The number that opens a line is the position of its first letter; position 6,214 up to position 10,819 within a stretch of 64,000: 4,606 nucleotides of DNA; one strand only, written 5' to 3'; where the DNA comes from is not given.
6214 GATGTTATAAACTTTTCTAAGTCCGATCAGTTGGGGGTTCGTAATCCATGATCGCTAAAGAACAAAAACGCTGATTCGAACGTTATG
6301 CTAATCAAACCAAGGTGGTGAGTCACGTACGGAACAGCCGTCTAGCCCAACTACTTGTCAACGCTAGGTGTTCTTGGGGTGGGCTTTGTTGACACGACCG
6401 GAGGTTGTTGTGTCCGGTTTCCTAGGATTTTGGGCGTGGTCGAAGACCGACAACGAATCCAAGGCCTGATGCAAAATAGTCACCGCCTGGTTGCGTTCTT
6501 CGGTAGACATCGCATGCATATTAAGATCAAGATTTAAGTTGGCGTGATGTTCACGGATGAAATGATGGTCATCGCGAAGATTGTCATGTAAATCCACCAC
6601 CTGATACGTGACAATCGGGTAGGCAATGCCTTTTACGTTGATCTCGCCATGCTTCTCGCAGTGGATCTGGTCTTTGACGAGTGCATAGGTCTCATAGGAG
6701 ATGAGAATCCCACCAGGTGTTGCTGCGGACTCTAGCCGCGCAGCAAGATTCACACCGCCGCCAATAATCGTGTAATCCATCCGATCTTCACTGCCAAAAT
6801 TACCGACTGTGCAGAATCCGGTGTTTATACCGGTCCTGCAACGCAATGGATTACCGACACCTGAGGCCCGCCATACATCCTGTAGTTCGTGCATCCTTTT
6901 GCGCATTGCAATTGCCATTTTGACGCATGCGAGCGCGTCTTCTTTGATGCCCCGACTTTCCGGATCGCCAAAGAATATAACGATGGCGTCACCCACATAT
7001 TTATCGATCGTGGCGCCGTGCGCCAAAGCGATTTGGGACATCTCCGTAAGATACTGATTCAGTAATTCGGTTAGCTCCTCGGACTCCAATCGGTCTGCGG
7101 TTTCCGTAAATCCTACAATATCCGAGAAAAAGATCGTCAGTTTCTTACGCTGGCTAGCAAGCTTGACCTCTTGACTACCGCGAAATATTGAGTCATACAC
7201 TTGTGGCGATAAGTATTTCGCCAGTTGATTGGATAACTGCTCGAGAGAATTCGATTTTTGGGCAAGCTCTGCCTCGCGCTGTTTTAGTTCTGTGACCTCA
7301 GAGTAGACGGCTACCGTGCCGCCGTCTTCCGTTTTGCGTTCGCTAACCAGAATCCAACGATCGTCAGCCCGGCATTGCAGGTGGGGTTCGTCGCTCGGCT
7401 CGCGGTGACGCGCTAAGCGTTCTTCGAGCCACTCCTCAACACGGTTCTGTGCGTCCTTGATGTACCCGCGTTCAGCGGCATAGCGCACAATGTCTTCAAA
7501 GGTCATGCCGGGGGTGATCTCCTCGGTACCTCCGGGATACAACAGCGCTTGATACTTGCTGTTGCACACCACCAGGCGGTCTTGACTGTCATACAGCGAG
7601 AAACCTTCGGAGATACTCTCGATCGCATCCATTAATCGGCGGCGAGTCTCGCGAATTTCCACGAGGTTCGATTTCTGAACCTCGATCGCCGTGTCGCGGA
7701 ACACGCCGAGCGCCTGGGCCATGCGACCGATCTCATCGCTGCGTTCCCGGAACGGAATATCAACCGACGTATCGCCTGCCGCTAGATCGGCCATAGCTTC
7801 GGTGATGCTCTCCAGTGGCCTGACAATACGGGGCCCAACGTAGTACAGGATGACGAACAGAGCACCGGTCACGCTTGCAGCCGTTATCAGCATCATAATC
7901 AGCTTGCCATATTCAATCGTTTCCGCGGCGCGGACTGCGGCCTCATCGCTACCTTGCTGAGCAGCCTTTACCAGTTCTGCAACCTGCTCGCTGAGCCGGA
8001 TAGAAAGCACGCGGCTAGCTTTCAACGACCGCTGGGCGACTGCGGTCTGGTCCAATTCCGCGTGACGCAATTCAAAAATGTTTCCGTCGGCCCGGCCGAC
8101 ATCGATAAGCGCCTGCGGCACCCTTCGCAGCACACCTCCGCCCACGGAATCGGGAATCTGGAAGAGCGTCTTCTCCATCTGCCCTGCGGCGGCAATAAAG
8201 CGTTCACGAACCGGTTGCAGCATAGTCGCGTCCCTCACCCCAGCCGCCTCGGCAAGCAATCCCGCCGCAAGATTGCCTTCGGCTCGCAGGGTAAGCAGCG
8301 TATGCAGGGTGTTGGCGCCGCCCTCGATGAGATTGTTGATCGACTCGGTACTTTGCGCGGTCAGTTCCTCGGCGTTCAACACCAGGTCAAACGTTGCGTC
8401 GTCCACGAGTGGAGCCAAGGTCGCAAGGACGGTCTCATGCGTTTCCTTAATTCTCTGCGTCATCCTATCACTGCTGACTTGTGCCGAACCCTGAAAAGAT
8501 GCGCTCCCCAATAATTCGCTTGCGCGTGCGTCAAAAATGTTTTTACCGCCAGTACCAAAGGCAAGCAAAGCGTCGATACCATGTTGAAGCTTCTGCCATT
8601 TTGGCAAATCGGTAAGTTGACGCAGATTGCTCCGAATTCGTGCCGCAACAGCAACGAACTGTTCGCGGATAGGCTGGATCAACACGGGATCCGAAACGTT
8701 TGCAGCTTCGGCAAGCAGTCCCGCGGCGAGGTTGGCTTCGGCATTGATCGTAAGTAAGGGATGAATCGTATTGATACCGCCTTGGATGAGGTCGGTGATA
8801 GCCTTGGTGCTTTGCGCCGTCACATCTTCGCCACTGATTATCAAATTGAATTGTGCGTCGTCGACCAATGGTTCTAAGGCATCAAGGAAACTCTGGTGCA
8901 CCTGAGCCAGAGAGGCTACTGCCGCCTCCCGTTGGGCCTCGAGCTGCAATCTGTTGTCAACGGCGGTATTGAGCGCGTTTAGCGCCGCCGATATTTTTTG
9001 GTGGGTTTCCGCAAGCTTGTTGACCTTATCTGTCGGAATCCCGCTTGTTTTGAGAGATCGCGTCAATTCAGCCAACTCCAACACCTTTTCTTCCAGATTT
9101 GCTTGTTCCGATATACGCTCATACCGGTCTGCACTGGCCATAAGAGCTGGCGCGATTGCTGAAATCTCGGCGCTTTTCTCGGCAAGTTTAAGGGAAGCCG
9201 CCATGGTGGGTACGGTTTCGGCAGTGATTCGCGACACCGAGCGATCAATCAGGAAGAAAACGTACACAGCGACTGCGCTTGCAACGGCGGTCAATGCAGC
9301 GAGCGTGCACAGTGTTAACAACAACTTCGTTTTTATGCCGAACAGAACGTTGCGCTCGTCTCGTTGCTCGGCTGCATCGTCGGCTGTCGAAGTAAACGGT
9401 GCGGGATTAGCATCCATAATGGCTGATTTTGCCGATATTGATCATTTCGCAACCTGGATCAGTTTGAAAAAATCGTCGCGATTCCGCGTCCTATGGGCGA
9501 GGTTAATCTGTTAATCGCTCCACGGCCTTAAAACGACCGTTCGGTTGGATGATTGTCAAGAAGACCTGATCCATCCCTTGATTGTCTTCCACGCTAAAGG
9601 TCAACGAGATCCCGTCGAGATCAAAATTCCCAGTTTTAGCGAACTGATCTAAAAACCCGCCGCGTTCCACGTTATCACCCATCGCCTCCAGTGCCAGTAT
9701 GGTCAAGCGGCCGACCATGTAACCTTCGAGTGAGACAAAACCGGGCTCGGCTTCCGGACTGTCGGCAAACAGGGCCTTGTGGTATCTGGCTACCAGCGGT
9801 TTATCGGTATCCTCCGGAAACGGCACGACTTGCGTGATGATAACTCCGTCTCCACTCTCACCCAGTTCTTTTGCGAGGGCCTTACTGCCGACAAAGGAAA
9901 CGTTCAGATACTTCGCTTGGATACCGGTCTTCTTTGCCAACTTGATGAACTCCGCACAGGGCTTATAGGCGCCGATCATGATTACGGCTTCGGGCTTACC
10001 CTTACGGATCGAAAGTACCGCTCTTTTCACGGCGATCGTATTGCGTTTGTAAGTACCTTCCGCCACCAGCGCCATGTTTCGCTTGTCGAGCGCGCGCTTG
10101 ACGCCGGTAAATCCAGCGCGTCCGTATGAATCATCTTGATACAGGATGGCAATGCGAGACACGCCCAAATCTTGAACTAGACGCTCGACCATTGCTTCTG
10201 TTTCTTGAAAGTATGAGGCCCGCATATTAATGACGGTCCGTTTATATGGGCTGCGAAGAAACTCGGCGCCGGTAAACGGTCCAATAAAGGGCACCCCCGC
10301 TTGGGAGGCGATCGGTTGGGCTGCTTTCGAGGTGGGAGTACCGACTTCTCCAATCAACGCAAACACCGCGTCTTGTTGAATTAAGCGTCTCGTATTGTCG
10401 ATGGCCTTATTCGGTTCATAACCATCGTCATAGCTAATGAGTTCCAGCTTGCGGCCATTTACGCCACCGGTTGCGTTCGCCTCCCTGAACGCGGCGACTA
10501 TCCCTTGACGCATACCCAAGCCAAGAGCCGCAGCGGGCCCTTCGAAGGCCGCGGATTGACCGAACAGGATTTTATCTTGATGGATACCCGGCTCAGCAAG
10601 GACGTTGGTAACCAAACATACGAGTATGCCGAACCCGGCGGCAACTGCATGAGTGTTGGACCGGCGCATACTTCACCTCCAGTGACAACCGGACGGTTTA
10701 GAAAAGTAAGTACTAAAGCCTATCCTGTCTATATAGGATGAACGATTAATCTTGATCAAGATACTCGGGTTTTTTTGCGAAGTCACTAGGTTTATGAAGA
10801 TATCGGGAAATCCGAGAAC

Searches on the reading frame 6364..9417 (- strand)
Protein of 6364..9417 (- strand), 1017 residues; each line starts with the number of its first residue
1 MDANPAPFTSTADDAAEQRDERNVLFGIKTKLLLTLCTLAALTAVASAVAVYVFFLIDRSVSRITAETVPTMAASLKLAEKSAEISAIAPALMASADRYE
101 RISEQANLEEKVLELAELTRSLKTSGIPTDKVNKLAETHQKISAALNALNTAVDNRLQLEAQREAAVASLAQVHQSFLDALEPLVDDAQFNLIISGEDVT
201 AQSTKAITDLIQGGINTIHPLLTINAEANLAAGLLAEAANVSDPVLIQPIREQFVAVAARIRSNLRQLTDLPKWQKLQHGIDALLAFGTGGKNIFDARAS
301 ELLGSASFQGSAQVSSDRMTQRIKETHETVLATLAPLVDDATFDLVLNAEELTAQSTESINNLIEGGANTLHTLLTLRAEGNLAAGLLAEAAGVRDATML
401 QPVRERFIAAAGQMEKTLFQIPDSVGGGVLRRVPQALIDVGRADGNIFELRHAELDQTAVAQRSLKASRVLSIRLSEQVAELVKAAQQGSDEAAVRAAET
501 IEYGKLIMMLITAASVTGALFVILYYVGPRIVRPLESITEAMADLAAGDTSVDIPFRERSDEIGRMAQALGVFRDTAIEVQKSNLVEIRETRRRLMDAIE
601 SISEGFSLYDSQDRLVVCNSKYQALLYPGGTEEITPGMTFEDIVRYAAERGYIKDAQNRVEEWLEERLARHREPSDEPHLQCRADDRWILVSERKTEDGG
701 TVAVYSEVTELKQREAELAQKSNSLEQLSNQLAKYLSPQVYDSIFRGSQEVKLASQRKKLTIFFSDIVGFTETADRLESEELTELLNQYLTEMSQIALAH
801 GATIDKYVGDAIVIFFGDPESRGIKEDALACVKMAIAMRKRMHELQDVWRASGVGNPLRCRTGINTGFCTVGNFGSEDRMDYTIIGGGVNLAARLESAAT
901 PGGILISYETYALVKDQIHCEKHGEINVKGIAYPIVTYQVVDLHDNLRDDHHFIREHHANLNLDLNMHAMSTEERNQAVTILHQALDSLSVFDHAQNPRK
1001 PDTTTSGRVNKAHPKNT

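Call 71: search_protein_families(library=pfam, proteins=[window:6364-9417:-], max_evalue=1e-8)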
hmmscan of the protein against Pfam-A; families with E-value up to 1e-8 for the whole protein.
window:6364-9417:- (1017 aa): 4 families
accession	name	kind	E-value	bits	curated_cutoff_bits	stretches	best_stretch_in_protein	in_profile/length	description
PF00211.25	Guanylate_cyc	-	6.3e-28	98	21.9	1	756-940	5-181/183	Adenylate and Guanylate cyclase catalytic domain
PF12860.13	PAS_7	-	1e-23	84.1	27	1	599-715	1-114/115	PAS fold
PF21689.3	TorS_sensor_domain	-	1.7e-12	47.8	27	1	69-176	1-108/275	Sensor protein TorS, sensor domain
PF00672.30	HAMP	-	3e-12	47.1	25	1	530-576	5-50/53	HAMP domain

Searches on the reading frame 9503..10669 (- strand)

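Call 71: search_protein_families(library=pfam, proteins=[window:9503-10669:-], max_evalue=1e-8)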
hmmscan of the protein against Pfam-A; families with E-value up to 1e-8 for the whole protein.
window:9503-10669:- (388 aa): 3 families
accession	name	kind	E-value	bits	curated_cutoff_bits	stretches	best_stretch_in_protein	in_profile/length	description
PF13458.12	Peripla_BP_6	-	4.7e-62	211.1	31.7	1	37-375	5-339/343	Periplasmic binding protein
PF01094.35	ANF_receptor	-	3.6e-18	66.2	25.4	1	59-254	8-206/353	Receptor family ligand binding region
PF13433.12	Peripla_BP_5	-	4.9e-10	39.5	27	1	44-257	11-220/363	Periplasmic binding protein domain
